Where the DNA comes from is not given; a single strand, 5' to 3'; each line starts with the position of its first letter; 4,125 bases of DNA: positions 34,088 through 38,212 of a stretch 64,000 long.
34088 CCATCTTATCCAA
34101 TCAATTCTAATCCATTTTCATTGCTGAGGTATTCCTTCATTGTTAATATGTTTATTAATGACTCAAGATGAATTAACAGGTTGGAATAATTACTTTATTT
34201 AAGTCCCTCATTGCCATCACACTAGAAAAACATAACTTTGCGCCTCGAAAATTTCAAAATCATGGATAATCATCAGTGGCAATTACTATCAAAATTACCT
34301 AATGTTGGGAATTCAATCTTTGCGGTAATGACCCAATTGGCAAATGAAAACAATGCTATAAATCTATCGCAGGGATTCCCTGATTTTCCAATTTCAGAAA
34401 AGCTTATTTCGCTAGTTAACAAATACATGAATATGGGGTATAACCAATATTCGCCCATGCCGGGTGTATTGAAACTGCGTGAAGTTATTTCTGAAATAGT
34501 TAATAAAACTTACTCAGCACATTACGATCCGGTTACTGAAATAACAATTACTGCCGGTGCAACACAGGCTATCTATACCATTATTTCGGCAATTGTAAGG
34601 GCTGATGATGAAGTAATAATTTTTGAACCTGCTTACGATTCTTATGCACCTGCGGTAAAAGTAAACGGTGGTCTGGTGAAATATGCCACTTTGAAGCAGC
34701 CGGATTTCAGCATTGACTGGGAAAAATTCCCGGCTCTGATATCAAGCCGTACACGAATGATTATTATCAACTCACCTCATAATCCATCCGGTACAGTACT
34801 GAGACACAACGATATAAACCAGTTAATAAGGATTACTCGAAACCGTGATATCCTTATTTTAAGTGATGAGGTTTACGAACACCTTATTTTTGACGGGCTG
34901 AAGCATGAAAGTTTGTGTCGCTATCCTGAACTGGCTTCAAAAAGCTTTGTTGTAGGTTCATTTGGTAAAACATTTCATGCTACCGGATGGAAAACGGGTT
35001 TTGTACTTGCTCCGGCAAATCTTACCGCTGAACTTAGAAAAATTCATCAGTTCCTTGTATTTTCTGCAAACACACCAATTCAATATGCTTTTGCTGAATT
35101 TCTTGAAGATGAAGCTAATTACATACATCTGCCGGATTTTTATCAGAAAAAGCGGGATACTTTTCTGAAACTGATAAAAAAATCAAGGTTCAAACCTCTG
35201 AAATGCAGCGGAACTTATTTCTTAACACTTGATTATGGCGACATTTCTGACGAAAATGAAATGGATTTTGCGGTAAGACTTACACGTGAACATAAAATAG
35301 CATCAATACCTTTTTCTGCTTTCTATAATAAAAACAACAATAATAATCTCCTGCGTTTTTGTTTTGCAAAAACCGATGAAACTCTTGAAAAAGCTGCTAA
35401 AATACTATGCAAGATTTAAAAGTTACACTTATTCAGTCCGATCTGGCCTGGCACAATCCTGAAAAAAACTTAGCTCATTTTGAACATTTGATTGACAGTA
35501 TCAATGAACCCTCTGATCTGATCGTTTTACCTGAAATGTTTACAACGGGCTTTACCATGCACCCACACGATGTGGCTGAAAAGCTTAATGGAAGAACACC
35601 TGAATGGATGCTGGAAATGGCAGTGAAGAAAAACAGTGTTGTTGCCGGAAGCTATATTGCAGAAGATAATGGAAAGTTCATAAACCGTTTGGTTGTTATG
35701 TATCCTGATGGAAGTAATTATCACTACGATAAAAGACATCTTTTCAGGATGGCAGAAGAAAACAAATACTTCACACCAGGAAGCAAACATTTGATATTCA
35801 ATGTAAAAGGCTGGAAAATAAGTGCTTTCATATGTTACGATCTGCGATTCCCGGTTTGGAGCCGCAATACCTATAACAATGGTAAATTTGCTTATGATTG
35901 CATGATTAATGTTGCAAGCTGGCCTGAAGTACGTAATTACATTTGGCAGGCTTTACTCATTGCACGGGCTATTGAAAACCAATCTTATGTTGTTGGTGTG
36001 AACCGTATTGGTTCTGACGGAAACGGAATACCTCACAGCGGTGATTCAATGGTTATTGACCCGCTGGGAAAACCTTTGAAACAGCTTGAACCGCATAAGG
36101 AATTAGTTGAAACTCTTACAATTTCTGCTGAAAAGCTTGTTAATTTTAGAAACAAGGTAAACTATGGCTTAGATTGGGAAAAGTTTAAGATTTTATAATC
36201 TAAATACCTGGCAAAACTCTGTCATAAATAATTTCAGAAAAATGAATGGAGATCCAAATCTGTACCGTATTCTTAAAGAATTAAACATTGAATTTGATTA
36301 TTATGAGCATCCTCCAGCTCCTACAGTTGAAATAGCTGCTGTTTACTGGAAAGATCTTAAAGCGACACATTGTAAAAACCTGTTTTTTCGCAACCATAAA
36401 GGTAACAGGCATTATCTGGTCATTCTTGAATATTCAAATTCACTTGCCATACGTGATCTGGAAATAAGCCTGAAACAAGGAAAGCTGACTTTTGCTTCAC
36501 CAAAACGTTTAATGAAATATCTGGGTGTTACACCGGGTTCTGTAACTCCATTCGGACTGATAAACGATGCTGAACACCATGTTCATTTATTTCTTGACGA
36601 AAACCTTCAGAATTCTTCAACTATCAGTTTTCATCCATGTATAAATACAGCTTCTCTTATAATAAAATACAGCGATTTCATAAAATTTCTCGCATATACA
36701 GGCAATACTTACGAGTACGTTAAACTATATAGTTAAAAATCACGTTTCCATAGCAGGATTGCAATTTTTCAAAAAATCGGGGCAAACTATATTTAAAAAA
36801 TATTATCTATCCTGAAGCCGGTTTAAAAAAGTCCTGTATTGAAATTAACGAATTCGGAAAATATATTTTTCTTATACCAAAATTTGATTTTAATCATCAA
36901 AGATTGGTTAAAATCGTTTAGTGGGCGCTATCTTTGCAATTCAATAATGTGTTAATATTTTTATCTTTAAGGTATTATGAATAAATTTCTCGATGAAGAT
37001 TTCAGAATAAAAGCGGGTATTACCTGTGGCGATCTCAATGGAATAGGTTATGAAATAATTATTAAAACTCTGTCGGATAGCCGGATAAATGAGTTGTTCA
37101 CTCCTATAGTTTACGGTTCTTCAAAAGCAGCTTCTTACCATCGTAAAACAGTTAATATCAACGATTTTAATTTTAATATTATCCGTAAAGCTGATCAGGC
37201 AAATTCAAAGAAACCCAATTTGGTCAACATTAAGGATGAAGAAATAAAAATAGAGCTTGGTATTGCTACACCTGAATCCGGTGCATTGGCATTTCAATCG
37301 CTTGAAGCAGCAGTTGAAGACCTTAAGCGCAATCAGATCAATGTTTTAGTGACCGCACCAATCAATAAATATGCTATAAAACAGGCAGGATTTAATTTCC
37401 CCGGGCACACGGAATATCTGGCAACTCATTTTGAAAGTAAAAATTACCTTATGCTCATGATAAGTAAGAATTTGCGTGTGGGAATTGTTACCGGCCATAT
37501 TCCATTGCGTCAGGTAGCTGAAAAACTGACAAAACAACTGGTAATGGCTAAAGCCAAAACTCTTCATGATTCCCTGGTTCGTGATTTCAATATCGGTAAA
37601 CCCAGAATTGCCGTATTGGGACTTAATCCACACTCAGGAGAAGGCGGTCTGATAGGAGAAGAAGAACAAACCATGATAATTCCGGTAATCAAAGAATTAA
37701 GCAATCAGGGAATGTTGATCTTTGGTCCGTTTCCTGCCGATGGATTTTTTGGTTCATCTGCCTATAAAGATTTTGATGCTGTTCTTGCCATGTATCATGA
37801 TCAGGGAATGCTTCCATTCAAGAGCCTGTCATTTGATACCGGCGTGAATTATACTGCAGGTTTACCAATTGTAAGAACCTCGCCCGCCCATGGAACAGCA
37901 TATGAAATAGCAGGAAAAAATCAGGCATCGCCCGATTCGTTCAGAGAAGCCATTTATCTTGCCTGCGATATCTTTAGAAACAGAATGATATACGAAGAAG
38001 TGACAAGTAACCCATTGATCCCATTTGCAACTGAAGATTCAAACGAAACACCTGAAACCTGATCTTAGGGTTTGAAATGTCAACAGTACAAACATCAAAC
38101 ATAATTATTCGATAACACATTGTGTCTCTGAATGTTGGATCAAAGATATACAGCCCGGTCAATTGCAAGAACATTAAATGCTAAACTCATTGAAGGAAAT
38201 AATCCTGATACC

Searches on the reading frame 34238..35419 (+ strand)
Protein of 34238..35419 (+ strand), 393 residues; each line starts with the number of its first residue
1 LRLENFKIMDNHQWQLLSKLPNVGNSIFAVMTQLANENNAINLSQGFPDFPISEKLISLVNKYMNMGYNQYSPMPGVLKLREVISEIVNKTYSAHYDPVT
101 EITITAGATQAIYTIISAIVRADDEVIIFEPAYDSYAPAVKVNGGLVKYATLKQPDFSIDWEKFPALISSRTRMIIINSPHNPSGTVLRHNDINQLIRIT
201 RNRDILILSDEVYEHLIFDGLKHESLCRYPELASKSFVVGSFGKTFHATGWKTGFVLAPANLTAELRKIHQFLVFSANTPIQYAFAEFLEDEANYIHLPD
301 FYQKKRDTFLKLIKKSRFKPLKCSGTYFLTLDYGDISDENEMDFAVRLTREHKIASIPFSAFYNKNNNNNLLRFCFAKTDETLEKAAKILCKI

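Call 7: search_protein_families(library=pfam, proteins=[window:34238-35419:+], max_evalue=0.001)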
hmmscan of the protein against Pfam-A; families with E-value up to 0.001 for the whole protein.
window:34238-35419:+ (393 aa): 3 families
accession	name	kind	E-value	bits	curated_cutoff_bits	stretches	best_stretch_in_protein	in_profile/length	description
PF00155.27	Aminotran_1_2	-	1.3e-58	199.3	19.7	1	40-389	3-360/361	Aminotransferase class I and II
PF00266.25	Aminotran_5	-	9.1e-08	31.9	21.5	1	100-212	62-177/371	Aminotransferase class-V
PF01053.26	Cys_Met_Meta_PP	-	8.7e-05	21.7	27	1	104-213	72-176/381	Cys/Met metabolism PLP-dependent enzyme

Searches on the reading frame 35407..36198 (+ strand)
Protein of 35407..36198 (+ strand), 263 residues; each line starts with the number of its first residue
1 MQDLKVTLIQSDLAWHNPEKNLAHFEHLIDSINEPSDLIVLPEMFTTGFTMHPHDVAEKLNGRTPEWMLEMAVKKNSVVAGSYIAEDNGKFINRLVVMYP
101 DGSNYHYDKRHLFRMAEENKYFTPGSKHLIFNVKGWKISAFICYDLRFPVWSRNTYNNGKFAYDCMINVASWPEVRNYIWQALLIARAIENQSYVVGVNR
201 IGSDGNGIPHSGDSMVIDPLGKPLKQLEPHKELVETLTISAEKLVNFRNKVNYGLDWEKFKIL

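Call 7: search_protein_families(library=pfam, proteins=[window:35407-36198:+], max_evalue=0.001)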
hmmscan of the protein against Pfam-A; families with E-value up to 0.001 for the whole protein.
window:35407-36198:+ (263 aa): 1 family
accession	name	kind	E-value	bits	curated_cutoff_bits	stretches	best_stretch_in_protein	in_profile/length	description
PF00795.27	CN_hydrolase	-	1.3e-36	126.7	23.2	1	5-243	1-250/256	Carbon-nitrogen hydrolase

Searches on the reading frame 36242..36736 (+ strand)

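Call 7: search_protein_families(library=pfam, proteins=[window:36242-36736:+], max_evalue=0.001)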
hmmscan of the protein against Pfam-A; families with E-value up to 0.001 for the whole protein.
window:36242-36736:+ (164 aa): 1 family
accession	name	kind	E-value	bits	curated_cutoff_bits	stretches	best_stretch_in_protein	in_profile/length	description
PF04073.20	tRNA_edit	-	2.3e-25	89.5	25.5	1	23-149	1-123/123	Aminoacyl-tRNA editing domain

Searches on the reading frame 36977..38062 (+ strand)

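Call 7: search_protein_families(library=pfam, proteins=[window:36977-38062:+], max_evalue=0.001)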
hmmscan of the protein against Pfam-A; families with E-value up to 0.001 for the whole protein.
window:36977-38062:+ (361 aa): 1 family
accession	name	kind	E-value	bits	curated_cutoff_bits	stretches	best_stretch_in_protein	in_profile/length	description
PF04166.17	PdxA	-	8.3e-115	383.5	27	1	40-329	2-286/286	Pyridoxal phosphate biosynthetic protein PdxA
